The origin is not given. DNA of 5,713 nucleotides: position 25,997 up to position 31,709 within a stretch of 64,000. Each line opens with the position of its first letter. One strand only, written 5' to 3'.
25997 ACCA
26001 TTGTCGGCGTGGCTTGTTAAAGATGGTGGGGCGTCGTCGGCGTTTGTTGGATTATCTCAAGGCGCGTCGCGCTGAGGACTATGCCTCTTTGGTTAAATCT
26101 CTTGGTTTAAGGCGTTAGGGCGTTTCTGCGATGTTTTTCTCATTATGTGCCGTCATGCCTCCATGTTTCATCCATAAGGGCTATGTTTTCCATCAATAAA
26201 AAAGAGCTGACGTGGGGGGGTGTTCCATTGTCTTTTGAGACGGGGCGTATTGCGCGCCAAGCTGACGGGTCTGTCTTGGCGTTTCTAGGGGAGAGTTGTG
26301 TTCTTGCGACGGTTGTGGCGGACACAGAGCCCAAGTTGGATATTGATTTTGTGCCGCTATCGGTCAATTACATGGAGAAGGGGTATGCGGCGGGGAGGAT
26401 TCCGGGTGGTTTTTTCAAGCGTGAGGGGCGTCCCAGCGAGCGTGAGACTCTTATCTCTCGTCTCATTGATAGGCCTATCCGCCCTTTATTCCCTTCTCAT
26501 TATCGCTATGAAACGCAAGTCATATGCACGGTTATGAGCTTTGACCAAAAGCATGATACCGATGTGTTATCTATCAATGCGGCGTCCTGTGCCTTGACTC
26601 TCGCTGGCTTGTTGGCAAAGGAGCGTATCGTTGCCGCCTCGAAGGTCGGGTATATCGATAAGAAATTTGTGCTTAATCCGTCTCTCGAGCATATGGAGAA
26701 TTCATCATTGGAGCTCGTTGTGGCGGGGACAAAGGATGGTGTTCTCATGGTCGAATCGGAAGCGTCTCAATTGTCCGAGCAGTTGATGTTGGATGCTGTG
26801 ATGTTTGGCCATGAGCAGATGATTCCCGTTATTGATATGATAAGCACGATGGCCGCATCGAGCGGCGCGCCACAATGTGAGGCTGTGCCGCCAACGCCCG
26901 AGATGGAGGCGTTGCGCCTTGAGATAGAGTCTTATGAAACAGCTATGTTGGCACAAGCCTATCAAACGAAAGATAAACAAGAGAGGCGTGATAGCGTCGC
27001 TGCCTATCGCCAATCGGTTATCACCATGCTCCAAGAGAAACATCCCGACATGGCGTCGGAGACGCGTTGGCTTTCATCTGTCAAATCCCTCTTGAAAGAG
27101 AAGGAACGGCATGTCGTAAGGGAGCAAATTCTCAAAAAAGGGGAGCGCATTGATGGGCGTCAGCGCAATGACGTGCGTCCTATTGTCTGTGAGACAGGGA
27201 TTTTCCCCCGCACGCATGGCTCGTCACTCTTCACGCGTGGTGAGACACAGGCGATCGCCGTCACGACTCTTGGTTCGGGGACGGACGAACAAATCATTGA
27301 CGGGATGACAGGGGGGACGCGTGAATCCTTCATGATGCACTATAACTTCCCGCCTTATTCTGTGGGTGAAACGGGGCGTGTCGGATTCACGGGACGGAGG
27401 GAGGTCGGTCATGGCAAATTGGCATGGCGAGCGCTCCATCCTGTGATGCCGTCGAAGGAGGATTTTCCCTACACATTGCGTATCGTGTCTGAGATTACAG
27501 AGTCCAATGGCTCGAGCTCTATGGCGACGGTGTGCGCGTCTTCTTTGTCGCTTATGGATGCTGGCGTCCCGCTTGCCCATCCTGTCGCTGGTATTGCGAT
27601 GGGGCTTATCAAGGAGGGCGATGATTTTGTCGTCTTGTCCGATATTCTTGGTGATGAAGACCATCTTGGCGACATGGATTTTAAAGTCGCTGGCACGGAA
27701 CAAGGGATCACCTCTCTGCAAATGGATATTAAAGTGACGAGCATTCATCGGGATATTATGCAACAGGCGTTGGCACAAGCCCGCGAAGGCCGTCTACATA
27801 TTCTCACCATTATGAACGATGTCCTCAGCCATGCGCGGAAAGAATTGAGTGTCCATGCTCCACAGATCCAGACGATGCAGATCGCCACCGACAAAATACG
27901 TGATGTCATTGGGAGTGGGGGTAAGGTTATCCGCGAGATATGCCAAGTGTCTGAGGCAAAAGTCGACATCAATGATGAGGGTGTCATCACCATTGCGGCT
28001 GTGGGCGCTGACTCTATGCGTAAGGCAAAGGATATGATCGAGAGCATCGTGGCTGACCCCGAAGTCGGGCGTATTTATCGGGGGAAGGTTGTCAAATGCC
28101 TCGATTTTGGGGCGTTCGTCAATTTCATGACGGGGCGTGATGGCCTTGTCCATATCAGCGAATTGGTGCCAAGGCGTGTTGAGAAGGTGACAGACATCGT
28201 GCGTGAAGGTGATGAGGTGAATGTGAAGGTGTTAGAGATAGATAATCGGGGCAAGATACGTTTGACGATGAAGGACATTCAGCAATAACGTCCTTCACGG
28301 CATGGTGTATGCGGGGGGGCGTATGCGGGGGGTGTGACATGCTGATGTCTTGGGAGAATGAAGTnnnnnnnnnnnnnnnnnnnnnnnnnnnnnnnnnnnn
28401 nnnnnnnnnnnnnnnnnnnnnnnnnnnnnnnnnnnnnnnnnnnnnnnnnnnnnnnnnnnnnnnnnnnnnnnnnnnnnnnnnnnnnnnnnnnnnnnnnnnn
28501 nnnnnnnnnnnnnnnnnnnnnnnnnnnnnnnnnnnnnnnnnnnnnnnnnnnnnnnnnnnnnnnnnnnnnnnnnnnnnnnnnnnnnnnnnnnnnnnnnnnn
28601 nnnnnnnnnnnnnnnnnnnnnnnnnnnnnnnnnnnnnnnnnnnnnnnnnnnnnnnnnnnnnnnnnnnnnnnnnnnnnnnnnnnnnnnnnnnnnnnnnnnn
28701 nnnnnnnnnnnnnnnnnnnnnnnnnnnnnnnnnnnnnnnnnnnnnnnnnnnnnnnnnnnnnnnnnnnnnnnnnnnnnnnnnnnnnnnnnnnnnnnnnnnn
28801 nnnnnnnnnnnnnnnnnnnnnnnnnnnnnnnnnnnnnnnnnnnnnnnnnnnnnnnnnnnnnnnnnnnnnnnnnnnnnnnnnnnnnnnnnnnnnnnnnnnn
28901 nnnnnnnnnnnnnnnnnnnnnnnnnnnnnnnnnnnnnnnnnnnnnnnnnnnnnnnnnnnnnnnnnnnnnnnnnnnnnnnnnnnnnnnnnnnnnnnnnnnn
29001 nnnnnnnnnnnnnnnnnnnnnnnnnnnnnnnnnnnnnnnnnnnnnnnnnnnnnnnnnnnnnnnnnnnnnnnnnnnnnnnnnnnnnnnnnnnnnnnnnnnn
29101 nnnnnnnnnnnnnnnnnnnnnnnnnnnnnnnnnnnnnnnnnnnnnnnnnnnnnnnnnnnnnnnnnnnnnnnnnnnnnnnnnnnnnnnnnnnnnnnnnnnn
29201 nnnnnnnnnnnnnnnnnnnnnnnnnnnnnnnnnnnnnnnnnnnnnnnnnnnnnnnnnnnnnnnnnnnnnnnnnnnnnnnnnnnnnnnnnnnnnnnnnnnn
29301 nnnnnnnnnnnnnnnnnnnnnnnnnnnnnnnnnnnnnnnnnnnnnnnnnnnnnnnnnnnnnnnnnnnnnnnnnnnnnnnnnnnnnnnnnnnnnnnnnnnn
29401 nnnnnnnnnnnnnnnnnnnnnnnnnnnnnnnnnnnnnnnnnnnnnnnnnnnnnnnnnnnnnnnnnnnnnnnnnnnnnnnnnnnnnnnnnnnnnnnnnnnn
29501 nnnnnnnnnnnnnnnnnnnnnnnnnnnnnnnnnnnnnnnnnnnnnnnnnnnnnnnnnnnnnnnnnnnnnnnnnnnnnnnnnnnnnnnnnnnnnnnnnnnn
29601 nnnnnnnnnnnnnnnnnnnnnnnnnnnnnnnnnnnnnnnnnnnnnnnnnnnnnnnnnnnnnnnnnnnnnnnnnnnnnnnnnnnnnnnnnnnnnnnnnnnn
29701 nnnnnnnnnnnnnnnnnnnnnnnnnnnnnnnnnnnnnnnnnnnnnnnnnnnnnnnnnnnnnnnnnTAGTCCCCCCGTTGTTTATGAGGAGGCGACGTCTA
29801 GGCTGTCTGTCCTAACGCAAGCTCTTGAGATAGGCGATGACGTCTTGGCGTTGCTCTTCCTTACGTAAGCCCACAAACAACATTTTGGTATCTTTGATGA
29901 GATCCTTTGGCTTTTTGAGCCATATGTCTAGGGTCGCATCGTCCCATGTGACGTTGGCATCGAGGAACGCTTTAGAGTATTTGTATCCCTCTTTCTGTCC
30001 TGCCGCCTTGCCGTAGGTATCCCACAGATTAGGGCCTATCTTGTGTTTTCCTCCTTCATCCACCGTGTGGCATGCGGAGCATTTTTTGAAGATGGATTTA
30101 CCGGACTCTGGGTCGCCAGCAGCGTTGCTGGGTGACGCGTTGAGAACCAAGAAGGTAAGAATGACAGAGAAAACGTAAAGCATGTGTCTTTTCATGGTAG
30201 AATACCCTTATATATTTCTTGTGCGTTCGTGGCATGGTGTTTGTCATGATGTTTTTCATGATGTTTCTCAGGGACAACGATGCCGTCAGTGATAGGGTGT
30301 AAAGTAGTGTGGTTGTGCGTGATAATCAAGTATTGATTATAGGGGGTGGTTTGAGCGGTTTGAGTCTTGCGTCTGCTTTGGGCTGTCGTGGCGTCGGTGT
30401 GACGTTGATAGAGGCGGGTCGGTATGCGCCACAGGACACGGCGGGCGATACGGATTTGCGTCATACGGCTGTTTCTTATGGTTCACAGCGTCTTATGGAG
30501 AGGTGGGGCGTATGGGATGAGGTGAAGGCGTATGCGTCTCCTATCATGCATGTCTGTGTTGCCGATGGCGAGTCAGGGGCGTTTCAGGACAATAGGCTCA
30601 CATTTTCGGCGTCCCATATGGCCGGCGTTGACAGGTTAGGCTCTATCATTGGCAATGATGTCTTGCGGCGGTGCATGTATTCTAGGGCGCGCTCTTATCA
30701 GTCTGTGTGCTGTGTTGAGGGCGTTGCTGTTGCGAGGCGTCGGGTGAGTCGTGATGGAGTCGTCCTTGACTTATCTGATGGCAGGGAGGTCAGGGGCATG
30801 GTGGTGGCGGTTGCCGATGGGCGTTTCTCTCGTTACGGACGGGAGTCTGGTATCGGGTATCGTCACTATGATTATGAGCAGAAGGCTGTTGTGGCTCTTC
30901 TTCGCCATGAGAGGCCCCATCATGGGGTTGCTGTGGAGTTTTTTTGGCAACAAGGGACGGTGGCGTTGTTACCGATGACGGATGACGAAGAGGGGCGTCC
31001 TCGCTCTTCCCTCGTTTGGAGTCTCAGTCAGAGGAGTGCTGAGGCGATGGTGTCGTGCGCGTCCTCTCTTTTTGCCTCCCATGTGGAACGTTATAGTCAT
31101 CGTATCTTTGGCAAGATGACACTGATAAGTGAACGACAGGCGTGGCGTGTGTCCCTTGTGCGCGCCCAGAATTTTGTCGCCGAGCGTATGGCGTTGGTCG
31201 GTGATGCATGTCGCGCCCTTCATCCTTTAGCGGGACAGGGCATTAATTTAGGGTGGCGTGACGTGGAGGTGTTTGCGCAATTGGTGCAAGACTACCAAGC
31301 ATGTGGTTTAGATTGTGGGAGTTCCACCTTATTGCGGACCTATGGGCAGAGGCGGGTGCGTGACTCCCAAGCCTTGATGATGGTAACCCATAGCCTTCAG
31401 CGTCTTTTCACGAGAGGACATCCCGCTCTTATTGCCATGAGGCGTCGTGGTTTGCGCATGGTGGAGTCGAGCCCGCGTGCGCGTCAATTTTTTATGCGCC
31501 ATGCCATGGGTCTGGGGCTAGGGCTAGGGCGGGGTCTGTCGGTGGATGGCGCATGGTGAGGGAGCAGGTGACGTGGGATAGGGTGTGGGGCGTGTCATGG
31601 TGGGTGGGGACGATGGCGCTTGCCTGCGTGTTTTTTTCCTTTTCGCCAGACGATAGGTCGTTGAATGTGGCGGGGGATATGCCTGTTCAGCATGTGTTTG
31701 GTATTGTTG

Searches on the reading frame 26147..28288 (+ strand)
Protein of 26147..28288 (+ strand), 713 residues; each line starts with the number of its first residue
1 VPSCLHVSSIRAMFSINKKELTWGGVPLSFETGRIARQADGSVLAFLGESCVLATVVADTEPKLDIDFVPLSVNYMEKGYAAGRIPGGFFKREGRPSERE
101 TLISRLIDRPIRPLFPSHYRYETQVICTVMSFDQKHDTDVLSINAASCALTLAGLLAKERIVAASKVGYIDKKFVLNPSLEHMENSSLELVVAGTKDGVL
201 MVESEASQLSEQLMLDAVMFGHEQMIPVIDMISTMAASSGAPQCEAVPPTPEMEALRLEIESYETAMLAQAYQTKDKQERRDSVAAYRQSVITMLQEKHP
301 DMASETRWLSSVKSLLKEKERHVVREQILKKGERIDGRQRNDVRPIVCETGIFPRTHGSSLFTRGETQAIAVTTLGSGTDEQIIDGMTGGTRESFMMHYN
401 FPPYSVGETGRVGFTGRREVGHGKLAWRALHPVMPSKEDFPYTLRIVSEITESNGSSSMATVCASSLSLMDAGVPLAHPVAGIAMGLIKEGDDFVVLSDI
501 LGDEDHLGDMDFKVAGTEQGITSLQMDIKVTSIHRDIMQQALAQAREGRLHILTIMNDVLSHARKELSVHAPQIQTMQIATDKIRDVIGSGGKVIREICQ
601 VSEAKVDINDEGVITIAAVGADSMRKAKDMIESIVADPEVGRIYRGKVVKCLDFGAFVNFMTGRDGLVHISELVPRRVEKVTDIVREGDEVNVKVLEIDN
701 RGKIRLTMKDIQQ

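Call 80: search_protein_families(library=ncbifam, proteins=[window:26147-28288:+], max_evalue=1e-10)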
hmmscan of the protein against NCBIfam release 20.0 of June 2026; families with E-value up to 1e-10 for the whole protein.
window:26147-28288:+ (713 aa): 18 families
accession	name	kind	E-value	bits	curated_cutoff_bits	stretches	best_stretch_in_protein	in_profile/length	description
TIGR03591.1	polynuc_phos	equivalog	4.1e-301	1000.5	525.05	1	23-710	2-688/689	polyribonucleotide nucleotidyltransferase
NF008805.1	PRK11824.1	equivalog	1.9e-296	985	471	1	19-710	2-682/683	polyribonucleotide nucleotidyltransferase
TIGR02696.1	pppGpp_PNP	exception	1.3e-190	635.5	1106.75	1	24-706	15-718/720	guanosine pentaphosphate synthetase I/polyribonucleotide nucleotidyltransferase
TIGR02065.1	ECX1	equivalog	2.7e-35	121.8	318.7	1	327-560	2-226/230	exosome complex exonuclease Rrp41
NF000907.0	PRK00087.1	equivalog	1.1e-19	70.2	624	1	639-712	562-636/671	bifunctional 4-hydroxy-3-methylbut-2-enyl diphosphate reductase/30S ribosomal protein S1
NF005208.0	PRK06676.1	equivalog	2.3e-18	66.4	368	1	632-712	270-351/391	30S ribosomal protein S1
NF006363.0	PRK08582.1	equivalog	4.5e-17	62.5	171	1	639-710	4-75/140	S1 domain-containing RNA-binding protein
NF010379.0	PRK13806.1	equivalog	6.4e-17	61.3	648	1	626-711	278-365/491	30S ribosomal protein S1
NF004952.0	PRK06299.1-2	equivalog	7.6e-17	60.8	524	1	634-712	297-377/580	30S ribosomal protein S1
NF004473.0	PRK05807.1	equivalog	8.6e-17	61.8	178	1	639-711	4-75/136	S1 domain-containing RNA-binding protein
NF005973.0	PRK08059.1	equivalog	2.1e-16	60.1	148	1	639-712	6-80/123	S1 domain-containing post-transcriptional regulator GSP13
NF040579.1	S1_dom_CvfD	subfamily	2e-15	57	117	1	639-712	2-76/113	CvfD/Ygs/GSP13 family RNA-binding post-transcriptional regulator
NF005911.0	PRK07899.1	equivalog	6.1e-15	54.9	691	1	632-711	285-365/486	30S ribosomal protein S1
NF004953.0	PRK06299.1-3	equivalog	2.5e-14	52.5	720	1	629-712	287-372/580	30S ribosomal protein S1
TIGR00717.1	rpsA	equivalog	6.3e-13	48.1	577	1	633-712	265-346/516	30S ribosomal protein S1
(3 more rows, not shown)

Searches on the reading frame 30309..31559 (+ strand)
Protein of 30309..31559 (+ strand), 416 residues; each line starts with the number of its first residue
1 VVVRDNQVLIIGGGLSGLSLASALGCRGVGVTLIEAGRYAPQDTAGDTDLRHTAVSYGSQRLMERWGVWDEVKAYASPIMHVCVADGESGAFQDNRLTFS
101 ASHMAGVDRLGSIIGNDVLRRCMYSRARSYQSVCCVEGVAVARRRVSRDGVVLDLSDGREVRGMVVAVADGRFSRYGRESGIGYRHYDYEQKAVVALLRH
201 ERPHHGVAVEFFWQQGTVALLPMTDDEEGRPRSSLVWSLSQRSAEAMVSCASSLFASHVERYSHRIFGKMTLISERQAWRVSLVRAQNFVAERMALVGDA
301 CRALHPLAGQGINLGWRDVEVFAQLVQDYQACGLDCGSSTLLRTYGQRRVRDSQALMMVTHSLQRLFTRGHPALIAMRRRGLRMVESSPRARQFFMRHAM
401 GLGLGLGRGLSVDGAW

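Call 80: search_protein_families(library=ncbifam, proteins=[window:30309-31559:+], max_evalue=1e-10)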
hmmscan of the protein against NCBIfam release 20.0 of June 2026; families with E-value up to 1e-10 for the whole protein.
window:30309-31559:+ (416 aa): 26 families (the best 25 are shown)
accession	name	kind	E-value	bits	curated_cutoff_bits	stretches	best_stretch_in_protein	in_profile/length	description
TIGR01988.1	Ubi-OHases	subfamily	4.2e-97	325.4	224.65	1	8-401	2-387/387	ubiquinone biosynthesis hydroxylase, UbiH/UbiF/VisC/COQ6 family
NF005788.0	PRK07608.1-3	equivalog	6.9e-84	281.9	478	1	7-401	4-387/388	UbiH/UbiF family hydroxylase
TIGR01984.1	UbiH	equivalog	6.6e-82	275.3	392.2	1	8-401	2-382/382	2-octaprenyl-6-methoxyphenyl hydroxylase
NF005599.0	PRK07333.1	equivalog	1.7e-78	264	549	1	4-404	11-403/414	ubiquinone biosynthesis hydroxylase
NF004356.0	PRK05732.1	equivalog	4.8e-76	256.1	384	1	6-402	4-392/395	2-octaprenyl-6-methoxyphenyl hydroxylase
NF006593.0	PRK09126.1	equivalog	7.8e-74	248.9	420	1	6-398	5-387/393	5-demethoxyubiquinol-8 5-hydroxylase UbiM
NF005691.0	PRK07494.1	equivalog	5e-70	236.1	459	1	5-405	8-391/404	UbiH/UbiF family hydroxylase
NF005949.0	PRK08013.1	equivalog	6.5e-69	232.8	620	1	7-402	5-392/401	FAD-dependent 2-octaprenylphenol hydroxylase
NF005612.0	PRK07364.1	equivalog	1.2e-66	225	487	1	6-402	19-404/415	FAD-dependent hydroxylase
NF006461.0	PRK08850.1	equivalog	3.4e-62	210.4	633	1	6-403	5-393/405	FAD-dependent 2-octaprenylphenol hydroxylase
NF004318.0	PRK05714.1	equivalog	2.6e-60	204.2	653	1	7-403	6-398/407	2-octaprenyl-3-methyl-6-methoxy-1,4-benzoquinol hydroxylase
TIGR01989.1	COQ6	equivalog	1.3e-53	182.5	489.3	2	275-396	316-437/437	ubiquinone biosynthesis monooxygenase COQ6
NF006448.0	PRK08773.1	equivalog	1.5e-51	175.3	614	1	6-401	7-391/393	UbiH/UbiF family hydroxylase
NF005951.1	PRK08020.1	equivalog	1.2e-49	169.2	590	1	7-402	4-388/388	3-demethoxyubiquinol 3-hydroxylase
NF005786.0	PRK07608.1-1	equivalog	1.6e-49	168.8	597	1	7-401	12-393/393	UbiH/UbiF family hydroxylase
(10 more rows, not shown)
